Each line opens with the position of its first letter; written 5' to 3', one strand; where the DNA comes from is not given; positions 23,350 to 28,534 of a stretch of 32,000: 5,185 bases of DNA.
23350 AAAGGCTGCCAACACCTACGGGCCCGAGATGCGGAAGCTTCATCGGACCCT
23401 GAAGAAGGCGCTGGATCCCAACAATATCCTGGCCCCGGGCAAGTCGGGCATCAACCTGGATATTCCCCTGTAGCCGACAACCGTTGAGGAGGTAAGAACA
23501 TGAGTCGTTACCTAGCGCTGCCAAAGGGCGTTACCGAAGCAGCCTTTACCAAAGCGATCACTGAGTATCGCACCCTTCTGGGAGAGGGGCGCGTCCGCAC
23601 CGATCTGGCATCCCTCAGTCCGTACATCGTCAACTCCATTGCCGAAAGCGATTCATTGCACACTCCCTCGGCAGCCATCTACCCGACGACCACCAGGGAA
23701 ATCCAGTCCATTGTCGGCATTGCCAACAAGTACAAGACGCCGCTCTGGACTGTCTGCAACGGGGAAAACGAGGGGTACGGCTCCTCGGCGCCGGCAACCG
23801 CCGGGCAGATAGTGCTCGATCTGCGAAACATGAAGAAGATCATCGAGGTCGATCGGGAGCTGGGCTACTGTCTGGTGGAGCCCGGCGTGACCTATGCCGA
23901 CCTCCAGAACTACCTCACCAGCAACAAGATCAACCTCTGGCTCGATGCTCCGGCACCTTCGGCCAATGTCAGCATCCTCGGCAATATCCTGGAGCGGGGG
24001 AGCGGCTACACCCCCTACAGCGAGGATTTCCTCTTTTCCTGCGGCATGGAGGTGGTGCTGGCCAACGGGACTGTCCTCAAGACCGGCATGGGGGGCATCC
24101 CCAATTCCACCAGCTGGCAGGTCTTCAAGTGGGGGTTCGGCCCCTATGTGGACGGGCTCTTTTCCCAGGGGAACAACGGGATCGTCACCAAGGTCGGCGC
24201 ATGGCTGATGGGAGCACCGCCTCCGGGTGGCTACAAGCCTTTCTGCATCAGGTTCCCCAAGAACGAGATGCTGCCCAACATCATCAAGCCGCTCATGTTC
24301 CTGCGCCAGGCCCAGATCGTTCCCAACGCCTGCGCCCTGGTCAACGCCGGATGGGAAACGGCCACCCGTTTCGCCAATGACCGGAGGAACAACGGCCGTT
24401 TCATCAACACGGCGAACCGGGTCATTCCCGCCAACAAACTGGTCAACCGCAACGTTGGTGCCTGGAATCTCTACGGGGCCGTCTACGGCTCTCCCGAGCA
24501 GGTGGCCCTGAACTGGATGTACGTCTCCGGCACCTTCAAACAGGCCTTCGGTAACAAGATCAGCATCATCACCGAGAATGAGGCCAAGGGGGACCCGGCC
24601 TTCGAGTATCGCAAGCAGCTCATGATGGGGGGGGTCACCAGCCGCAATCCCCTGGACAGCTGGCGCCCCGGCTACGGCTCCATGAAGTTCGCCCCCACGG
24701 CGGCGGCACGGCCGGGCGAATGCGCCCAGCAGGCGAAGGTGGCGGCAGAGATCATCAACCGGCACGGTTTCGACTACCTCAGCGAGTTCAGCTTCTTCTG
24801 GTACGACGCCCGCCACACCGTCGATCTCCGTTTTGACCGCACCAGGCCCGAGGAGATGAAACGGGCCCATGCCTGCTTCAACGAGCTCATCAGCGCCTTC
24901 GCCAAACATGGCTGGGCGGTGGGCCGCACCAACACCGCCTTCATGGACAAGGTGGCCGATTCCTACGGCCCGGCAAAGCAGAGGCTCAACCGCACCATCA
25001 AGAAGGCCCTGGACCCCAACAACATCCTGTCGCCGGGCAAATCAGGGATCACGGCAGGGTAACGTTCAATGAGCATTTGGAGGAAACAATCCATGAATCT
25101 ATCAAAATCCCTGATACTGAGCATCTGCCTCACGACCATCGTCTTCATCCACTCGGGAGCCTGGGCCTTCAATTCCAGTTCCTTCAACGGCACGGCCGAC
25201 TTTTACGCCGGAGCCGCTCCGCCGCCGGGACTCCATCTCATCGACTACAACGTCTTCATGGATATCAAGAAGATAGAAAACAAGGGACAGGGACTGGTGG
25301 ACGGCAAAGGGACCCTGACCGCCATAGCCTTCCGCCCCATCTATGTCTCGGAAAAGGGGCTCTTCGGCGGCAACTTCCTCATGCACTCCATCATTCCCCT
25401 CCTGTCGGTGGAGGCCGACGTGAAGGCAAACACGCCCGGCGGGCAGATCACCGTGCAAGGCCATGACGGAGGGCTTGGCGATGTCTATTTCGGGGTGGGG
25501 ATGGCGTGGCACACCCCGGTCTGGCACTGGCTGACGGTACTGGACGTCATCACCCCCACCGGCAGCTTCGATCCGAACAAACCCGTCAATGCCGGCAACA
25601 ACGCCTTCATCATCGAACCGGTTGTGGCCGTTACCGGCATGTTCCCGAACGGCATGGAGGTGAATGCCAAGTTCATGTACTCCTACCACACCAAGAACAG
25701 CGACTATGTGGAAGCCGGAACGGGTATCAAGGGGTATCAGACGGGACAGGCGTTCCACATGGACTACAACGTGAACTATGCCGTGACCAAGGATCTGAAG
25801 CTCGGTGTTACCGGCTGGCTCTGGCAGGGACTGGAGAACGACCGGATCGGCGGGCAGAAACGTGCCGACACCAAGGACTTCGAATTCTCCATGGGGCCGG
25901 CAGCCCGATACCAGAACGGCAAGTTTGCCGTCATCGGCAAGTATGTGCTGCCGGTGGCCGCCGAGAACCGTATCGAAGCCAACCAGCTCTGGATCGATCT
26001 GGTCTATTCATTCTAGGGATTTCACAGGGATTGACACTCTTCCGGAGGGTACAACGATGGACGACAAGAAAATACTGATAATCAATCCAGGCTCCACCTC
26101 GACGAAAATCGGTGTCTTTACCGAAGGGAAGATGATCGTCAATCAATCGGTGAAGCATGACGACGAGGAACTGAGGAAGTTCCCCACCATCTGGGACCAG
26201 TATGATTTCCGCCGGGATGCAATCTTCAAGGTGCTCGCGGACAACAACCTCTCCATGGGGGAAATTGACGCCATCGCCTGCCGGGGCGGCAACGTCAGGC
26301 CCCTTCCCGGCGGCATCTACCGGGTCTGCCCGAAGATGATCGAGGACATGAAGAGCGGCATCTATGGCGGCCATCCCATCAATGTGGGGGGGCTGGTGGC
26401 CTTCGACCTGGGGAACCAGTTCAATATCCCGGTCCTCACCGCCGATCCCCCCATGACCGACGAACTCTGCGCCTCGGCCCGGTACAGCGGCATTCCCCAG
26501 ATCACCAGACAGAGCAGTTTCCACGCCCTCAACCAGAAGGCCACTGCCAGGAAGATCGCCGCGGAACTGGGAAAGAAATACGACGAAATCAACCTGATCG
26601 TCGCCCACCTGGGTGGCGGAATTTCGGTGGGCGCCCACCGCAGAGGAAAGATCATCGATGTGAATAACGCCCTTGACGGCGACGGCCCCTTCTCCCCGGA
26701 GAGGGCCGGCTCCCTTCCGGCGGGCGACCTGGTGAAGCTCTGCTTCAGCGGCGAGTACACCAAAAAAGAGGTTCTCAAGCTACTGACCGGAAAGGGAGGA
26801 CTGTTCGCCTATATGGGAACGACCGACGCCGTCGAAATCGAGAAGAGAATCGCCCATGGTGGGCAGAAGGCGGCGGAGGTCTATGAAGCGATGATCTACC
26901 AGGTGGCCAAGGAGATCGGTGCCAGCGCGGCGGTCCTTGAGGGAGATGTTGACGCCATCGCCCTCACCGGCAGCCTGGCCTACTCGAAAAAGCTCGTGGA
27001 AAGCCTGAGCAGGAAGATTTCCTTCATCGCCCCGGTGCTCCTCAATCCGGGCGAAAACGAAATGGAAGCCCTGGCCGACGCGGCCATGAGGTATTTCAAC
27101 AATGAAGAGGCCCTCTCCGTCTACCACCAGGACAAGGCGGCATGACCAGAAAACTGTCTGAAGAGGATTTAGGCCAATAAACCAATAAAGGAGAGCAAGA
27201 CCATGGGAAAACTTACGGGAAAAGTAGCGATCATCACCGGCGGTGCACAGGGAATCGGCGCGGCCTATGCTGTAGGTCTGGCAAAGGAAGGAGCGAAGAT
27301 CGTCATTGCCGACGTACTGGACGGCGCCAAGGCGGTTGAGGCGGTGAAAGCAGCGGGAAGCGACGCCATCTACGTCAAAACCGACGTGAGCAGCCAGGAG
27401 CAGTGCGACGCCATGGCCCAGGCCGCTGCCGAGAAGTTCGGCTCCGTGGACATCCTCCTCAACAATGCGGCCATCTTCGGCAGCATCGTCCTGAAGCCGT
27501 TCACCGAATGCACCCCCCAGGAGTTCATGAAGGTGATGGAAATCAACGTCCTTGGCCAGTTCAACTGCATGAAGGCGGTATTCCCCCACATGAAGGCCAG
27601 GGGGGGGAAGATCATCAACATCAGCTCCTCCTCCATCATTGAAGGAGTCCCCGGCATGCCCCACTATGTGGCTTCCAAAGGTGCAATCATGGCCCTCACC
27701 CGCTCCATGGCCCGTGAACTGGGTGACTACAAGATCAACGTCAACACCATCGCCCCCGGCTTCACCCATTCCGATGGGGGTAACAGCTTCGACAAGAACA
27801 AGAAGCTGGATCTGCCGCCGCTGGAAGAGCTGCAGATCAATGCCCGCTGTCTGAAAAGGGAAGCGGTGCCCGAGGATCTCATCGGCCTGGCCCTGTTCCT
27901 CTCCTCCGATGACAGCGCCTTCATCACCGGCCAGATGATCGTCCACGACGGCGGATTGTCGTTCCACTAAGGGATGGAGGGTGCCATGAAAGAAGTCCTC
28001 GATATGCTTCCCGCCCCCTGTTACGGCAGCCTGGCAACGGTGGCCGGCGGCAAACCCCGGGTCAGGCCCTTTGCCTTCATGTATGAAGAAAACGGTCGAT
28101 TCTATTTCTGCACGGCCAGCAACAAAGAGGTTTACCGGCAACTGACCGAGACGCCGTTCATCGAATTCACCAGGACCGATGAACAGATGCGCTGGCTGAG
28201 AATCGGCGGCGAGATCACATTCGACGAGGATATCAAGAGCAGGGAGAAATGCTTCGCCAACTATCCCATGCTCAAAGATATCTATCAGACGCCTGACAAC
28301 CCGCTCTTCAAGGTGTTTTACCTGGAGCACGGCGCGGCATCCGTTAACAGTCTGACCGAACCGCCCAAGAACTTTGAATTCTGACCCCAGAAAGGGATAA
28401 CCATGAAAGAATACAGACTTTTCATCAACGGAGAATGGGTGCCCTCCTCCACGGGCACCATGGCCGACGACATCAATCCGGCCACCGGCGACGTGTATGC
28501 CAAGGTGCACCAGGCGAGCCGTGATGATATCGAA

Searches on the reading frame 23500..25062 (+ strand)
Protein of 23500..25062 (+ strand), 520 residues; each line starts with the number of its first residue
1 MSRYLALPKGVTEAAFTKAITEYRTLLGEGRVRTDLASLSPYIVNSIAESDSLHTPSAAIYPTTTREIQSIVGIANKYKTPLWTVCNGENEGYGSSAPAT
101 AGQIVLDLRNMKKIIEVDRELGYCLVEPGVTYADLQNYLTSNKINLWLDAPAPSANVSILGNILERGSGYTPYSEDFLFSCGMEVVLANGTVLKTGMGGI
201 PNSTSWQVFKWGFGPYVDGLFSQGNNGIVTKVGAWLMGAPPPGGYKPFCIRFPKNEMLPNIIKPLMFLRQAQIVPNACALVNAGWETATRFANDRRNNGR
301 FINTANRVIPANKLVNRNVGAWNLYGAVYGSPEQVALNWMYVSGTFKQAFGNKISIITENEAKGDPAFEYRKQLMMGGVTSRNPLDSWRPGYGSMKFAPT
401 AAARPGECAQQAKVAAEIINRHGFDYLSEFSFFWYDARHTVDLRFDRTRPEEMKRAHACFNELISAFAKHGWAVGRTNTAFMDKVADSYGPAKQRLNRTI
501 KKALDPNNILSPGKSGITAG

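Call 6: search_protein_families(library=pfam, proteins=[window:23500-25062:+], max_evalue=0.001)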
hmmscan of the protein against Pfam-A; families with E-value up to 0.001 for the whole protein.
window:23500-25062:+ (520 aa): 2 families
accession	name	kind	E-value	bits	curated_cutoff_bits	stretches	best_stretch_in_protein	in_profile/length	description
PF01565.28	FAD_binding_4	-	1.3e-24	86.9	26.4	1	56-196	1-139/139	FAD binding domain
PF02913.24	FAD-oxidase_C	-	4.4e-10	40.1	21.2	1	299-514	40-247/248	FAD linked oxidases, C-terminal domain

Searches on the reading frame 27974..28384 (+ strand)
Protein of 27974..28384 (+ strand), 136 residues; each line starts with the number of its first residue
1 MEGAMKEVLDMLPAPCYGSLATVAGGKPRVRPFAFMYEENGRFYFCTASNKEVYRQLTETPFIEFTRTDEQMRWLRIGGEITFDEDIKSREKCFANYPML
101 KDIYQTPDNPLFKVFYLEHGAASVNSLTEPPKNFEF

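Call 47: search_protein_families(library=pfam, proteins=[window:27974-28384:+], max_evalue=0.01)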
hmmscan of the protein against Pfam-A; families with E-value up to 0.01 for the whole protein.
window:27974-28384:+ (136 aa): 3 families
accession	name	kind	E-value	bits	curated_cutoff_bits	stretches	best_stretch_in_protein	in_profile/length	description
PF01243.27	PNPOx_N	-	2.6e-10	41.1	28.1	1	6-116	3-110/120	Pyridoxamine 5'-phosphate oxidase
PF16242.11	Pyrid_ox_like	-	5.4e-05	23.2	28.8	1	5-95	3-96/149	Pyridoxamine 5'-phosphate oxidase like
PF12900.13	Pyridox_ox_2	-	0.0001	22.7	27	1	7-69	4-64/140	Pyridoxamine 5'-phosphate oxidase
